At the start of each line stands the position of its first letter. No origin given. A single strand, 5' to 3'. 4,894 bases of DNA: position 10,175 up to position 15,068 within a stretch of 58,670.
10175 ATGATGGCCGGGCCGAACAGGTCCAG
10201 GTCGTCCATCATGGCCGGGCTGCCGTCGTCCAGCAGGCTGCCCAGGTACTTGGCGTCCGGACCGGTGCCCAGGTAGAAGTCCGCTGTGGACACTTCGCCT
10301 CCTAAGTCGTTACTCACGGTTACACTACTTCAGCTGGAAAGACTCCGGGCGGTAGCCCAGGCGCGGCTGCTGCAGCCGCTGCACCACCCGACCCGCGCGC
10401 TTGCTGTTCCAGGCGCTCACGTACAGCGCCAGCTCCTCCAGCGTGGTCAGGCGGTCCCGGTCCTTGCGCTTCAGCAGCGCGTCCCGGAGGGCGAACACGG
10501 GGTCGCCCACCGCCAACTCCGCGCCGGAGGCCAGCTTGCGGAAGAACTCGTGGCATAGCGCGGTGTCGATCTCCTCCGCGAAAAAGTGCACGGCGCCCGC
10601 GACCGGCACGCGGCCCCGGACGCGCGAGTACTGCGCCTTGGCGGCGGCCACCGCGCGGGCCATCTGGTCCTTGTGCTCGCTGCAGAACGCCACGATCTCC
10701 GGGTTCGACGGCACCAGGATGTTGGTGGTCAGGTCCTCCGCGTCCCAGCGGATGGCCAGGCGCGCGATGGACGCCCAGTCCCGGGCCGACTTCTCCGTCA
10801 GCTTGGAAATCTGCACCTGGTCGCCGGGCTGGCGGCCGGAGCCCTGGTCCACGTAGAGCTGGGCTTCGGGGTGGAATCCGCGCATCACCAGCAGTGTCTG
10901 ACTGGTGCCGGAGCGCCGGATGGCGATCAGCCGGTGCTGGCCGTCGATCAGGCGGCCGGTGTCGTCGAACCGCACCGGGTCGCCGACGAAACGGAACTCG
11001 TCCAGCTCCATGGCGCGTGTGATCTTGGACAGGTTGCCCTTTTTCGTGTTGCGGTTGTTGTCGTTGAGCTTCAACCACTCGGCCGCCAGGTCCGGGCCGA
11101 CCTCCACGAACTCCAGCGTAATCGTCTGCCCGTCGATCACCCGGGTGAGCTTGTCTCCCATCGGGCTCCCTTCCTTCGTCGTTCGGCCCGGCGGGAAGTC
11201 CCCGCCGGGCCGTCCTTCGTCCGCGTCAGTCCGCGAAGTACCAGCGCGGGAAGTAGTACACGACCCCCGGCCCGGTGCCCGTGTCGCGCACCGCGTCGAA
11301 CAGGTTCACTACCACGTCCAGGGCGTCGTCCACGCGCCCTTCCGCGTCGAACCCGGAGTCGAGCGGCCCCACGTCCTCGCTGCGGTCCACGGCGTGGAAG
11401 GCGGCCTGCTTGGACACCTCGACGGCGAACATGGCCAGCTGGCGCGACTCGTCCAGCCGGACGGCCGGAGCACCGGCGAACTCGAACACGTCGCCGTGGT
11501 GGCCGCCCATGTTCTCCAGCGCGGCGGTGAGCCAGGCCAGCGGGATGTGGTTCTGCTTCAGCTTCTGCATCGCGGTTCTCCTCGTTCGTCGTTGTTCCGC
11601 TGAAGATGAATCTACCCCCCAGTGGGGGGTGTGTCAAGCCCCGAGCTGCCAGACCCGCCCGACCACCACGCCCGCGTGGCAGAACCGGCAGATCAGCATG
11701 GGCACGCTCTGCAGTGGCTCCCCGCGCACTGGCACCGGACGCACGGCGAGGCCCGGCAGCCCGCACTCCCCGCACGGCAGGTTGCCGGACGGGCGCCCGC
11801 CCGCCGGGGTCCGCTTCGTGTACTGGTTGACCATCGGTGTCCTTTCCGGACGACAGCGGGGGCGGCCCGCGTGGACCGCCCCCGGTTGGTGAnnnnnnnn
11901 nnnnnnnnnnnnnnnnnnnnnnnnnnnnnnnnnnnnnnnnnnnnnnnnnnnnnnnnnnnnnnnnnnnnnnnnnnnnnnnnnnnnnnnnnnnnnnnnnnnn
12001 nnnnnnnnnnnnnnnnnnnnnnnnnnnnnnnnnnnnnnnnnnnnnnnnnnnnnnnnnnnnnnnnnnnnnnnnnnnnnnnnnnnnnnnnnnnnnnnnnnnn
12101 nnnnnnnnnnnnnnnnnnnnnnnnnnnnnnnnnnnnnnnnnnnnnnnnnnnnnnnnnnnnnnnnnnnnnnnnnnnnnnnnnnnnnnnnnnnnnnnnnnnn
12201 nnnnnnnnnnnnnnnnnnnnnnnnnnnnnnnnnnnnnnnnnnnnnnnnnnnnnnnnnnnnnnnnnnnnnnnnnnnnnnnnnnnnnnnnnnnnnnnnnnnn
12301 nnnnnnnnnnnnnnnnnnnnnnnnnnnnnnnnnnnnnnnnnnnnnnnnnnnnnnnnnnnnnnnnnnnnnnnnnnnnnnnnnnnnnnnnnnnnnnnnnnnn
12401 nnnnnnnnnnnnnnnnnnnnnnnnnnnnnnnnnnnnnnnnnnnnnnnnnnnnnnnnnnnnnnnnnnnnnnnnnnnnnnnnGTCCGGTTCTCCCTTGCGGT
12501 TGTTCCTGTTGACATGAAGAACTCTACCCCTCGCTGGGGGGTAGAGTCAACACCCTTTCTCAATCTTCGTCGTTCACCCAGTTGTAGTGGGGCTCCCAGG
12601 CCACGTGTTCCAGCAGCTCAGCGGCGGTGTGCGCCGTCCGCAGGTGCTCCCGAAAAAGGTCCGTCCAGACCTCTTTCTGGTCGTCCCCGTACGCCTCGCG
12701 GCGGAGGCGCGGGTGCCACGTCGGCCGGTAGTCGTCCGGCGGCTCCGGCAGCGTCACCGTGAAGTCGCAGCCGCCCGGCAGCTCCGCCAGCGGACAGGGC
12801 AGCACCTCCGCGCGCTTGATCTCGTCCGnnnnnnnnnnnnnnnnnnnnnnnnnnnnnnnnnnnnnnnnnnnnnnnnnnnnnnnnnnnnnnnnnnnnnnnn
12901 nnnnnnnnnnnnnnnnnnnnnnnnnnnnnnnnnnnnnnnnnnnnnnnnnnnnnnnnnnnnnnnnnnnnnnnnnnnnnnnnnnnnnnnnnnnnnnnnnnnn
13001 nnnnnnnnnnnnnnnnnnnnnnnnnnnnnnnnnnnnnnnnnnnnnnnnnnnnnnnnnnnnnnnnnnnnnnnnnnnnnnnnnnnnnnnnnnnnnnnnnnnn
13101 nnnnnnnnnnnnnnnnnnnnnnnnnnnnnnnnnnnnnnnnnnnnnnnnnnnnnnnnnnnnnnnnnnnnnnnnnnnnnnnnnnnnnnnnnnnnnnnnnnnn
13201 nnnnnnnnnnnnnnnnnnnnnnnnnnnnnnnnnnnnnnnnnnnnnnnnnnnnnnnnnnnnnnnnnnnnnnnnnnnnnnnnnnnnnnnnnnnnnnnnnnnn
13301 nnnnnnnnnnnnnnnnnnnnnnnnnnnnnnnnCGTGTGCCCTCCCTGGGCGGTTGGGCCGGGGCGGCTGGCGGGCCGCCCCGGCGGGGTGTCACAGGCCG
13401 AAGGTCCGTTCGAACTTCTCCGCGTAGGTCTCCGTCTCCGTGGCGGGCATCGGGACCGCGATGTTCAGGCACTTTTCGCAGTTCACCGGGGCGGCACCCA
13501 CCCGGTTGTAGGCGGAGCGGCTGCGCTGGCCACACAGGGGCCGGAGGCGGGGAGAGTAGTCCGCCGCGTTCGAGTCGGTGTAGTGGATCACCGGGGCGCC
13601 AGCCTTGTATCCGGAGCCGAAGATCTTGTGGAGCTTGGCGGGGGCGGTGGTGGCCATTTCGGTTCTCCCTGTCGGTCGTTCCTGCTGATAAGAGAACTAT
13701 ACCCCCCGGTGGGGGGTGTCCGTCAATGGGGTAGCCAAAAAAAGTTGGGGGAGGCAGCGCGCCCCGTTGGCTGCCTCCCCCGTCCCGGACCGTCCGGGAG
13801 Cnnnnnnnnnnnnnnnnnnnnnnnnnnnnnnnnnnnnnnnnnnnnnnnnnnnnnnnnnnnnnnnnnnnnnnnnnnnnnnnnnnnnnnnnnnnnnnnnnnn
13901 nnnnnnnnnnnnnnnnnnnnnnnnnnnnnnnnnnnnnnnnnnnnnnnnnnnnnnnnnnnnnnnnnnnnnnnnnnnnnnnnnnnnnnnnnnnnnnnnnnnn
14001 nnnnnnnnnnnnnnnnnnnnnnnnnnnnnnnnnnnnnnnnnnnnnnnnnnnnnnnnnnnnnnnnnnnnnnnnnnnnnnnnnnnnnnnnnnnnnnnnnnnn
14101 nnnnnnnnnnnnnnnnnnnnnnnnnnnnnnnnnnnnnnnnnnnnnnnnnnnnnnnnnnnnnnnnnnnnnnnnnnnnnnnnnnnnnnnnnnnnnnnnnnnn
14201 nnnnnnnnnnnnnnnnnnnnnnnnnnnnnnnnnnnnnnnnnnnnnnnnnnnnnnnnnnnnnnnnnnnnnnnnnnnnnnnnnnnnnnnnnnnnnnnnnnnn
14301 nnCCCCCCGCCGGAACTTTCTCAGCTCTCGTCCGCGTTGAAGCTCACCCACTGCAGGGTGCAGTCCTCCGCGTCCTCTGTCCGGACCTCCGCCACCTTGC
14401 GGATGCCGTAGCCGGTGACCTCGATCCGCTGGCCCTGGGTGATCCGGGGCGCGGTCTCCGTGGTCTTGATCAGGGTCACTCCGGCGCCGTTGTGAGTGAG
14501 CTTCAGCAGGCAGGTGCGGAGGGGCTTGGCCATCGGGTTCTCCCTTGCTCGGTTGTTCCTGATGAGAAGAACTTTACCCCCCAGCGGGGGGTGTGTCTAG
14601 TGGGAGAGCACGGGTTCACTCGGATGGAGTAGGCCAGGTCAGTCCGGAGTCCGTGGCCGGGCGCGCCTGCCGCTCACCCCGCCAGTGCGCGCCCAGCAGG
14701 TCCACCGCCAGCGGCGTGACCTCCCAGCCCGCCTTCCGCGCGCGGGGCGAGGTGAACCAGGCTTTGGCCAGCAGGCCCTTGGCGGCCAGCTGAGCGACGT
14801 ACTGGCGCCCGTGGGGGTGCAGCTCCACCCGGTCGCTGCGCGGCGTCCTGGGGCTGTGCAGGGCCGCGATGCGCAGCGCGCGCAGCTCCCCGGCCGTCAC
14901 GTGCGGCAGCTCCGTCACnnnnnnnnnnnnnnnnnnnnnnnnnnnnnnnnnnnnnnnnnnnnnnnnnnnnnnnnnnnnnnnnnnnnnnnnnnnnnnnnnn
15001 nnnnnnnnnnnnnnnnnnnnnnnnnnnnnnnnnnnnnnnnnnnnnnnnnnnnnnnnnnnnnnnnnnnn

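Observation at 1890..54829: At least 24 co-oriented copies of a ~29-bp promoter-like module with a C6-N3-G6 palindrome filling the spacer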

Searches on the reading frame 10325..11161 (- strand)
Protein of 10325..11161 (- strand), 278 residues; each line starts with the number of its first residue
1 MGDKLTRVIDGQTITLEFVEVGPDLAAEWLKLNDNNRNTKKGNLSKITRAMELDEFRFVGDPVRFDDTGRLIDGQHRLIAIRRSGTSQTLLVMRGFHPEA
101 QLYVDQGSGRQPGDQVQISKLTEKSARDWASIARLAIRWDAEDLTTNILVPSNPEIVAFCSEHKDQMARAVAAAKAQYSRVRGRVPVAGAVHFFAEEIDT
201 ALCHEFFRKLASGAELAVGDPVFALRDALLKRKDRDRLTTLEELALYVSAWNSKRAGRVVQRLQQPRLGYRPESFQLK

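Call 93: search_protein_families(library=pfam, max_evalue=0.01, proteins=[window:10325-11161:-])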
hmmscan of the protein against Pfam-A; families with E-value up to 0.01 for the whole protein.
window:10325-11161:- (278 aa): 0 families

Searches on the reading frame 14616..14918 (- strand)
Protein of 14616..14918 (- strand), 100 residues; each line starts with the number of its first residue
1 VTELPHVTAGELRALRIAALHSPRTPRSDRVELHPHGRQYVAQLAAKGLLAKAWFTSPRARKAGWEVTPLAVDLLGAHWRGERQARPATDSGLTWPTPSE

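Call 41: search_protein_families(library=pfam, max_evalue=1, proteins=[window:14616-14918:-])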
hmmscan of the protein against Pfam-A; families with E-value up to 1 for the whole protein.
window:14616-14918:- (100 aa): 0 families

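Call 76: search_protein_families(library=phrogs, max_evalue=0.01, proteins=[window:14616-14918:-])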
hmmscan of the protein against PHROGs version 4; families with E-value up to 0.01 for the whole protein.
window:14616-14918:- (100 aa): 0 families
